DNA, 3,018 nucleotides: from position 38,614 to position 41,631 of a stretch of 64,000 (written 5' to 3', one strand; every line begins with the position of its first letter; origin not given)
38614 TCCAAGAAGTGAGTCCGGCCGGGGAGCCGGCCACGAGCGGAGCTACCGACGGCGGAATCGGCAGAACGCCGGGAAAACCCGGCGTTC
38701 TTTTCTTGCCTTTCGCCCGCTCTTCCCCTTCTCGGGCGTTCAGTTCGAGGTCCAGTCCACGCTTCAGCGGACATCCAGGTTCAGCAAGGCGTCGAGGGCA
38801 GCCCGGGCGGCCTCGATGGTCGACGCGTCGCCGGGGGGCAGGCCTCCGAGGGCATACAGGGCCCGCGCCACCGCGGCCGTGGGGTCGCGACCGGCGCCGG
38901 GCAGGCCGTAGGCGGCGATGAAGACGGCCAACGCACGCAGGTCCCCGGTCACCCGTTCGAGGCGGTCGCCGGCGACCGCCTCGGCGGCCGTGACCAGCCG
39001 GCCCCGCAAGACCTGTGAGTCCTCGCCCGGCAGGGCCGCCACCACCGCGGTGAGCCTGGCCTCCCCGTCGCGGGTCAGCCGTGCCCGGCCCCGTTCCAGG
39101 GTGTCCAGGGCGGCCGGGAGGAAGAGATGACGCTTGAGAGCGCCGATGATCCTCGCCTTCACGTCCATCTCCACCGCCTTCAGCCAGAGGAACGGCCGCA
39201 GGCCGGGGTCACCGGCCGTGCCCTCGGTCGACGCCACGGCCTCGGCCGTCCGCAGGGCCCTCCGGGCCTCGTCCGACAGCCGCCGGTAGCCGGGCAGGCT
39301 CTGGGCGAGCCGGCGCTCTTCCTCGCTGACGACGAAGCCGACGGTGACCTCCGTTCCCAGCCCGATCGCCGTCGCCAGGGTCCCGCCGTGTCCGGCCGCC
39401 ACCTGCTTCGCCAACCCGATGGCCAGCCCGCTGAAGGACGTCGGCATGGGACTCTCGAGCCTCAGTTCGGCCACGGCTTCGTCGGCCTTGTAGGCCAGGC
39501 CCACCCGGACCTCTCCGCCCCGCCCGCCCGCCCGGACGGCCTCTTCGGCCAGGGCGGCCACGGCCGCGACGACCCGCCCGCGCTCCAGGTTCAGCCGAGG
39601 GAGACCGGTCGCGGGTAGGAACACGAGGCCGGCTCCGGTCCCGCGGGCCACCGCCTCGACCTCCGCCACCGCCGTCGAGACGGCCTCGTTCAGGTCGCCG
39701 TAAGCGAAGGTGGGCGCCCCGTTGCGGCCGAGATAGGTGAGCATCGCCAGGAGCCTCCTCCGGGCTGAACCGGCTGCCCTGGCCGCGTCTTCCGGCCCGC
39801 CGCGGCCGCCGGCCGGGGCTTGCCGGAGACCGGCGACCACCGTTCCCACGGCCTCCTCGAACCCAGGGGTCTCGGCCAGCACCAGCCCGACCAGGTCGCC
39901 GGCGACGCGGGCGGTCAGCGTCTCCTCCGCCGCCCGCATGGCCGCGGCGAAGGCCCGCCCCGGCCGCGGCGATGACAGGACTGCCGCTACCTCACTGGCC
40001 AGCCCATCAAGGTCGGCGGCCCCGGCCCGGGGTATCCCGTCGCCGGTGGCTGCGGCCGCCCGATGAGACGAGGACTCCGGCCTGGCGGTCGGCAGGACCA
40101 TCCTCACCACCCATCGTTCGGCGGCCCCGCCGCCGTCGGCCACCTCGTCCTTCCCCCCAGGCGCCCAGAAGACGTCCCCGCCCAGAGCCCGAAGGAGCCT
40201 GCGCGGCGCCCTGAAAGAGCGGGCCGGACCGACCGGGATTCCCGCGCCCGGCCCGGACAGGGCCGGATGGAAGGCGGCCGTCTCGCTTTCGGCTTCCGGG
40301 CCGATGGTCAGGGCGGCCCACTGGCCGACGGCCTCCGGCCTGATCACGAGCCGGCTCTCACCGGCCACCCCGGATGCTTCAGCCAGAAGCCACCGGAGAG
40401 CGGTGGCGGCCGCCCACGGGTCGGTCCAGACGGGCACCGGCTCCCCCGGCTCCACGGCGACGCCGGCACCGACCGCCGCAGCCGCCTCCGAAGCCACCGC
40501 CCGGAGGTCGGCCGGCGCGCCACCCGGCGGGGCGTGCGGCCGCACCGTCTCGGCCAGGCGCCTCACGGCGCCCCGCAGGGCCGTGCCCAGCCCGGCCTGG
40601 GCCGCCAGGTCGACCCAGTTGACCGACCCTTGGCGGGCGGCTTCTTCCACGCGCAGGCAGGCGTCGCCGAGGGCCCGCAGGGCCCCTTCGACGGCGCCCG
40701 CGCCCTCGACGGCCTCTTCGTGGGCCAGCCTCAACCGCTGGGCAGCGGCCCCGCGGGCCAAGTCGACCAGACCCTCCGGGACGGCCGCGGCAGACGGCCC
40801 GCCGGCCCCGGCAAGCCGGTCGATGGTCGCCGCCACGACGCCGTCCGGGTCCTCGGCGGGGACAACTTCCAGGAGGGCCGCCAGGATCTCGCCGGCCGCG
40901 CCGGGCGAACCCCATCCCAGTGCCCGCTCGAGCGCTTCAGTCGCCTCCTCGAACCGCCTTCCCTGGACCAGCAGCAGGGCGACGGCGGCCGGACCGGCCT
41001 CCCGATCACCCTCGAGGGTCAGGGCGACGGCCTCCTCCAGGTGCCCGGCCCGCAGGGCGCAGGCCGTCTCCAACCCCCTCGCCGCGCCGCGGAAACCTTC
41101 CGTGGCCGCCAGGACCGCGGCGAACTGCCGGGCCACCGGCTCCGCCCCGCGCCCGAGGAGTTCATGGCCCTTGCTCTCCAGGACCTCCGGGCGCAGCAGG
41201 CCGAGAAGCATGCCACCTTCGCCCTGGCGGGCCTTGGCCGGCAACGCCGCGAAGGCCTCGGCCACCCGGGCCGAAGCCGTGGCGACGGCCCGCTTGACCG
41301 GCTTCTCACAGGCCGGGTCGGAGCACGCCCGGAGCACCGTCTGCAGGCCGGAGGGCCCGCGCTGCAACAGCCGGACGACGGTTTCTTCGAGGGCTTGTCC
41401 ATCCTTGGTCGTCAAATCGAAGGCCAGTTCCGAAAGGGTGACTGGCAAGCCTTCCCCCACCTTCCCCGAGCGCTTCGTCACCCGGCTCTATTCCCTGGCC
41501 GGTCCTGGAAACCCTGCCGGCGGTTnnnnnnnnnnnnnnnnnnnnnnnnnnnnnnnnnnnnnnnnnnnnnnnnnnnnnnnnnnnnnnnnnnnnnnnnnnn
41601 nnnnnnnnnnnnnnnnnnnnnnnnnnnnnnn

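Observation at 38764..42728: A 905-aa orphan protein with two degenerate HATPase-like domains lies directly downstream of a D,D-carboxypeptidase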

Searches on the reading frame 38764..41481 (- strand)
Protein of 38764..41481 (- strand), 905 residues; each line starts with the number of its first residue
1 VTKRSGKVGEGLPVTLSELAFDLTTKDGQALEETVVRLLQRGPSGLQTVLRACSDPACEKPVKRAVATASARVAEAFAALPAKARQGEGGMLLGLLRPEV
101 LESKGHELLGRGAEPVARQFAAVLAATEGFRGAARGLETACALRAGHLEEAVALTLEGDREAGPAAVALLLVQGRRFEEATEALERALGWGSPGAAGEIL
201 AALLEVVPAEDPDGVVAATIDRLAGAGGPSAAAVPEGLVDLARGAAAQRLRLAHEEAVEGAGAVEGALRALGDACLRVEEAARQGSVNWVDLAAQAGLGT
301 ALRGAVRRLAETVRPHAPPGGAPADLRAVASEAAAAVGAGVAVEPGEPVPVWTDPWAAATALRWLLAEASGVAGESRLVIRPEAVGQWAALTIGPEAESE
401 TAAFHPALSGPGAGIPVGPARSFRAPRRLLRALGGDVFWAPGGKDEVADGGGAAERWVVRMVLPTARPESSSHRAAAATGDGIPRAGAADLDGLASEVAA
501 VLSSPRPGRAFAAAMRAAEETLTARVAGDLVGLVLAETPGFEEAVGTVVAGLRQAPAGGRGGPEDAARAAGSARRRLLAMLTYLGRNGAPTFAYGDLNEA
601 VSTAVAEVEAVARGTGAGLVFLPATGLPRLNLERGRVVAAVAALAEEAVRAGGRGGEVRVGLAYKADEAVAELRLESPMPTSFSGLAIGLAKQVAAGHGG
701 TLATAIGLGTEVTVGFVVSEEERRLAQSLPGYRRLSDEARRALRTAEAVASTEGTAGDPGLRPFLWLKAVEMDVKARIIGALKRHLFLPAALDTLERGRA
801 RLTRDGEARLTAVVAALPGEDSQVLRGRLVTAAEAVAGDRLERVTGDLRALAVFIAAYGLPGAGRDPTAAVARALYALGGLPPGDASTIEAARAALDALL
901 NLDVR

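Call 3: search_protein_families(library=pfam, proteins=[window:38764-41481:-], max_evalue=1)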
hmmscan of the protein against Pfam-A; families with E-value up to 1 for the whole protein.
window:38764-41481:- (905 aa): 1 family
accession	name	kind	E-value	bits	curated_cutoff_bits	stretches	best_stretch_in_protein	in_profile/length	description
PF04751.20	DarP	-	0.031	14.6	26.3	1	790-834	90-134/153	Dual-action ribosomal maturation protein DarP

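Call 4: search_protein_families(library=ncbifam, proteins=[window:38764-41481:-], max_evalue=1)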
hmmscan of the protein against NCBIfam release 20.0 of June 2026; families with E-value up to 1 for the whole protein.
window:38764-41481:- (905 aa): 1 family
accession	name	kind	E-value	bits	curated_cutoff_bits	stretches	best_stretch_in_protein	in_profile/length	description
NF003593.1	PRK05255.1-1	equivalog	0.0074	16.3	70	1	782-840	80-138/155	ribosome biogenesis factor YjgA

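Call 8: find_homologous_proteins(query=window:38764-41481:-, max_evalue=0.001)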
Query window:38764-41481:- (905 aa): 5 proteins with E <= 0.001 among 8000 candidates.
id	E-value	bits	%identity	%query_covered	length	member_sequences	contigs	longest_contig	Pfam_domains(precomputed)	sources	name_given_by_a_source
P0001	0.0e+0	1849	100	100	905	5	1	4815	-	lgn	-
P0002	1.7e-251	856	56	99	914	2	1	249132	-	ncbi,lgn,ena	-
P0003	1.6e-242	826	55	99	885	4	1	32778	-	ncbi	ncbi:MAG: hypothetical protein ACYC41_07295 [Bacillota bacterium]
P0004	2.8e-233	796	56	97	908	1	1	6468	-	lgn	-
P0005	6.7e-216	738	51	99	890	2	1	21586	-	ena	-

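Call 9: find_encoding_contigs(protein=P0002, flank=10000, max_places=3)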
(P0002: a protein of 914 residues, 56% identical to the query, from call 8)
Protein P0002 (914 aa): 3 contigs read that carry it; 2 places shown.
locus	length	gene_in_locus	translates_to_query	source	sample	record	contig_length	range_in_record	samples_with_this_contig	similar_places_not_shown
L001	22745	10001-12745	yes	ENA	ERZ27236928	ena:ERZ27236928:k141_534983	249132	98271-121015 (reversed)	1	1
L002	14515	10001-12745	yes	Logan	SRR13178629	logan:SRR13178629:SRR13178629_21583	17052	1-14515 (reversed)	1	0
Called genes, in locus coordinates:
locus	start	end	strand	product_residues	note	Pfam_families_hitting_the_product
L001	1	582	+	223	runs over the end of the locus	PF01810:LysE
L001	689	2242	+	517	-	PF13360:PQQ_2, PF25293:Beta-prop_EMC1_N (faint), PF01011:PQQ (faint), PF13570:Beta-prop_ACSF4, PF07774:EMC1_C (faint), PF13360:PQQ_2, PF07833:Cu_amine_oxidN1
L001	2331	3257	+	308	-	PF08486:SpoIID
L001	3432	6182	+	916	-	PF03699:UPF0182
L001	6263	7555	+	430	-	PF01336:tRNA_anti-codon, PF00152:tRNA-synt_2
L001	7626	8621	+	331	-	PF12844:HTH_19 (weak), PF13413:HTH_25, PF13464:RodZ_C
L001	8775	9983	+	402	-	PF00768:Peptidase_S11, PF07943:PBP5_C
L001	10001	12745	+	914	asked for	-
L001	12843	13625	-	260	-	PF01522:Polysacc_deac_1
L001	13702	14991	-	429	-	PF13176:TPR_7 (faint), PF13482:RNase_H_2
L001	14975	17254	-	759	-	PF00270:DEAD, PF04851:ResIII, PF00271:Helicase_C, PF22982:WHD_HRQ1, PF09369:MZB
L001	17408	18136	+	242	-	PF02585:PIG-L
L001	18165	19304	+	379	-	PF13439:Glyco_transf_4, PF13477:Glyco_trans_4_2, PF13579:Glyco_trans_4_4, PF20706:GT4-conflict, PF00534:Glycos_transf_1, PF13692:Glyco_trans_1_4, PF13524:Glyco_trans_1_2 (weak)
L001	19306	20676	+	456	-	PF00919:UPF0004, PF04055:Radical_SAM, PF18693:TRAM_2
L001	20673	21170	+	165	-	PF00293:NUDIX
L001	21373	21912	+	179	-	-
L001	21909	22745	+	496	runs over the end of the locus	PF00004:AAA, PF07728:AAA_5 (weak), PF13401:AAA_22 (faint), PF23902:AAA_lid_PRS2_C (faint), PF17862:AAA_lid_3, PF01434:Peptidase_M41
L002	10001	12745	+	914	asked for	-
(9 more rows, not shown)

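Call 10: find_encoding_contigs(protein=P0003, flank=10000, max_places=3)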
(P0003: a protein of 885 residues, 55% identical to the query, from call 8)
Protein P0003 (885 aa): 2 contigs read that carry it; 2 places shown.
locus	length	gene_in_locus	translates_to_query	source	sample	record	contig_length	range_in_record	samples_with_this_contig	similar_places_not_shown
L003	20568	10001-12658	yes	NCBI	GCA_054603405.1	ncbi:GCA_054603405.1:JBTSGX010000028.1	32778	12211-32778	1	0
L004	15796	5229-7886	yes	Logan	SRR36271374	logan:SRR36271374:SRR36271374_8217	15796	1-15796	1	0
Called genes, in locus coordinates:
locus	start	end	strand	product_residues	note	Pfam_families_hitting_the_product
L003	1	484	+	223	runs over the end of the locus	PF01810:LysE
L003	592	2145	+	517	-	PF01011:PQQ (faint), PF13360:PQQ_2, PF13570:Beta-prop_ACSF4, PF25293:Beta-prop_EMC1_N (faint), PF13360:PQQ_2, PF13570:Beta-prop_ACSF4, PF13360:PQQ_2, PF07833:Cu_amine_oxidN1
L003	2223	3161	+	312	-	PF08486:SpoIID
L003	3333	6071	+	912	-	PF03699:UPF0182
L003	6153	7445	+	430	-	PF01336:tRNA_anti-codon, PF00152:tRNA-synt_2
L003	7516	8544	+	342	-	PF12844:HTH_19 (weak), PF13413:HTH_25, PF13464:RodZ_C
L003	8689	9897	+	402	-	PF00768:Peptidase_S11, PF07943:PBP5_C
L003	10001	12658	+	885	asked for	-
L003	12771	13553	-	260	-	PF01522:Polysacc_deac_1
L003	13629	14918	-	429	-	PF13482:RNase_H_2, PF13428:TPR_14 (faint)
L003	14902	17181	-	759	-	PF04851:ResIII (weak), PF00270:DEAD, PF00271:Helicase_C, PF22982:WHD_HRQ1, PF09369:MZB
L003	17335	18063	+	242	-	PF02585:PIG-L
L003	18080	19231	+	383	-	PF13439:Glyco_transf_4, PF13477:Glyco_trans_4_2, PF13579:Glyco_trans_4_4, PF20706:GT4-conflict, PF00534:Glycos_transf_1, PF13692:Glyco_trans_1_4, PF13524:Glyco_trans_1_2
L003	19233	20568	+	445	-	PF00919:UPF0004, PF04055:Radical_SAM, PF18693:TRAM_2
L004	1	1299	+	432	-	?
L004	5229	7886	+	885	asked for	-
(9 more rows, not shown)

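Call 11: find_encoding_contigs(protein=P0005, flank=10000, max_places=3)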
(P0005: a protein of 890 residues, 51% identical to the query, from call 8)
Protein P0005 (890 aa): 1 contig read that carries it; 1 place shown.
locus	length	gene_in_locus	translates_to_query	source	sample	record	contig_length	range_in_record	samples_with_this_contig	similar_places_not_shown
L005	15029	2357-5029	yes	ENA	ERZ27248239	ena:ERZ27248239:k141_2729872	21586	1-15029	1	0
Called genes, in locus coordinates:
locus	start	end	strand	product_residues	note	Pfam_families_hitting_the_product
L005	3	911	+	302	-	?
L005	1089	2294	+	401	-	PF00768:Peptidase_S11, PF07943:PBP5_C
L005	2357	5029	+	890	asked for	-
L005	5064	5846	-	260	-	PF01522:Polysacc_deac_1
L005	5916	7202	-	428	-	PF13482:RNase_H_2, PF13176:TPR_7 (faint), PF13428:TPR_14 (faint)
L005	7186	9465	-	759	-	PF00270:DEAD, PF04851:ResIII, PF00271:Helicase_C, PF22982:WHD_HRQ1, PF09369:MZB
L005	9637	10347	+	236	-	PF02585:PIG-L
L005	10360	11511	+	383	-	PF13439:Glyco_transf_4, PF13477:Glyco_trans_4_2, PF13579:Glyco_trans_4_4, PF20706:GT4-conflict, PF00534:Glycos_transf_1, PF13692:Glyco_trans_1_4, PF13524:Glyco_trans_1_2 (weak)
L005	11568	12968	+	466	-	PF00919:UPF0004, PF04055:Radical_SAM, PF18693:TRAM_2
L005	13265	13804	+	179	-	-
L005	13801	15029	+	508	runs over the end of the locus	PF00004:AAA, PF07728:AAA_5 (weak), PF13401:AAA_22 (faint), PF17862:AAA_lid_3, PF01434:Peptidase_M41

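Call 24: find_related_loci(query=A1, collection=genome_contigs, flank=8000)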
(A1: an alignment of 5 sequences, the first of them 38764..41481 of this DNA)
Query A1 (905 aa) in genome_contigs; peptide patterns used: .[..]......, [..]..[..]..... (x = any residue, [..] = any of these).
105 stretches matched a pattern; 1 encode a relative of the query (tblastn E <= 1e-3); 1 distinct loci.
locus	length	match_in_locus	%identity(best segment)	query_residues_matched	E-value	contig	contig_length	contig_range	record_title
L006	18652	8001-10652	56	5-902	0e+0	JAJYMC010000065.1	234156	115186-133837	MAG: Bacillota bacterium isolate DBS2-4.bin104 NODE_47_length_234156_cov_2.29283, whole genome shotgun sequence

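Call 28: search_protein_representatives(protein=window:38764-41481:-)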
Query: 905 residues. Proteins with E-value up to 0.001 (for the whole library): 14; up to 1e-10: 8; up to 1e-30: 3. The best 14 are listed.
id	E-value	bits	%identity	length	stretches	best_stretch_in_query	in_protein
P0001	0.0e+00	1849.2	100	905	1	1-905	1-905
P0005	2.1e-216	738.0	52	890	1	9-903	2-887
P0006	2.2e-113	397.3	42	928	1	12-900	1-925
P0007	8.9e-20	87.6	31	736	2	566-883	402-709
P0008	2.8e-18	82.7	31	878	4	648-860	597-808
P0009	1.2e-17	80.6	33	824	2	609-869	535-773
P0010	8.5e-15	71.1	36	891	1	577-868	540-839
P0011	3.6e-11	59.1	31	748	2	594-896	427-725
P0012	1.4e-10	57.1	32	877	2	564-867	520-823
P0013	2.5e-09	53.1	32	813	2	718-865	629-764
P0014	5.9e-09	51.8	26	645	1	513-892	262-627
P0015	1.2e-07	47.5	30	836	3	503-858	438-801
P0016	1.0e-06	44.4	29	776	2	627-903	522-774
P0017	1.4e-06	44.0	28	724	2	690-887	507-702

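Call 29: search_protein_families(library=pfam, proteins=[P0006, P0007, P0008, P0009, P0010, P0011, P0012, P0013, P0014, P0015], max_evalue=0.1)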
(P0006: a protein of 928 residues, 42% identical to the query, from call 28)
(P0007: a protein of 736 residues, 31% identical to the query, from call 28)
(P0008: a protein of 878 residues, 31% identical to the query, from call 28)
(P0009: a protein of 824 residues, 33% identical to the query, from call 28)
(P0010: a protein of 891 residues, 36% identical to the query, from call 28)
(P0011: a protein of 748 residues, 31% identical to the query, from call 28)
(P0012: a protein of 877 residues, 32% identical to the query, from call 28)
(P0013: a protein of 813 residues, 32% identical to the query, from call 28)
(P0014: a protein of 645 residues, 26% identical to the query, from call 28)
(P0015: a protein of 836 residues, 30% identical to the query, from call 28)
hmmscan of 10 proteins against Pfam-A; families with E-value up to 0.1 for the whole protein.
P0006 (928 aa): 0 families

P0007 (736 aa): 1 family
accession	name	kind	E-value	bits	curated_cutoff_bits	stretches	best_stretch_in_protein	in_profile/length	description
PF14559.12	TPR_19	-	0.098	13.4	25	1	113-169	3-59/68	Tetratricopeptide repeat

P0008 (878 aa): 3 families
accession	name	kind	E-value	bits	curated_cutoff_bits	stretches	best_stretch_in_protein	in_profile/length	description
PF02518.31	HATPase_c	-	8.3e-17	62.1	26.4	1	554-674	1-109/111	Histidine kinase-, DNA gyrase B-, and HSP90-like ATPase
PF14501.12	HATPase_c_5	-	0.043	14.2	22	0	633-663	63-93/102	GHKL domain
PF07719.23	TPR_2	-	0.065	13.8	27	0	122-148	2-28/34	Tetratricopeptide repeat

P0009 (824 aa): 5 families
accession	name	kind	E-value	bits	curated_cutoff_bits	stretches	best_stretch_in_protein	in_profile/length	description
PF07719.23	TPR_2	-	2.3e-05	24.6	27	0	155-179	4-28/34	Tetratricopeptide repeat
PF13424.12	TPR_12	-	5.6e-05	23.7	30.1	1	153-200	4-55/77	Tetratricopeptide repeat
PF13176.12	TPR_7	-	9e-05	22.7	27.9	1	158-180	5-27/36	Tetratricopeptide repeat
PF13428.12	TPR_14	-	0.0045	18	23.5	0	154-194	3-41/44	Tetratricopeptide repeat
PF00515.34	TPR_1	-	0.017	15.4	27.8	0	125-144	8-27/34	Tetratricopeptide repeat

P0010 (891 aa): 3 families
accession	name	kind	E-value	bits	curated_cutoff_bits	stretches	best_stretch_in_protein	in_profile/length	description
PF02518.31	HATPase_c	-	3.5e-20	72.9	26.4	1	596-701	2-109/111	Histidine kinase-, DNA gyrase B-, and HSP90-like ATPase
PF10090.15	HPTransfase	-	0.0019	18.3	22.9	1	604-687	36-119/123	Histidine phosphotransferase C-terminal domain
PF13581.12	HATPase_c_2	-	0.0081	16.6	27.4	1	611-696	47-124/127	Histidine kinase-like ATPase domain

P0011 (748 aa): 0 families

P0012 (877 aa): 1 family
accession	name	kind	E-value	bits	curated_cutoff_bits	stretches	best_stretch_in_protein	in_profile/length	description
PF03450.22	CO_deh_flav_C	-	0.037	14.6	25.5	0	708-763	29-84/102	CO dehydrogenase flavoprotein C-terminal domain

P0013 (813 aa): 1 family
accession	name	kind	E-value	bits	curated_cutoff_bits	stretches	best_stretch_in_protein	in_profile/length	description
PF06215.16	ISAV_HA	-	0.0092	15.5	25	1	184-293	264-376/380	Infectious salmon anaemia virus haemagglutinin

P0014 (645 aa): 0 families

P0015 (836 aa): 3 families
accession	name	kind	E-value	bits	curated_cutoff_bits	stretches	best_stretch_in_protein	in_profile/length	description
PF02518.31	HATPase_c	-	1e-14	55.3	26.4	1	570-663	2-108/111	Histidine kinase-, DNA gyrase B-, and HSP90-like ATPase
PF13589.12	HATPase_c_3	-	0.0054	17.2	25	1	575-622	4-49/137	Histidine kinase-, DNA gyrase B-, and HSP90-like ATPase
PF13581.12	HATPase_c_2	-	0.007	16.8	27.4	1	577-656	39-121/127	Histidine kinase-like ATPase domain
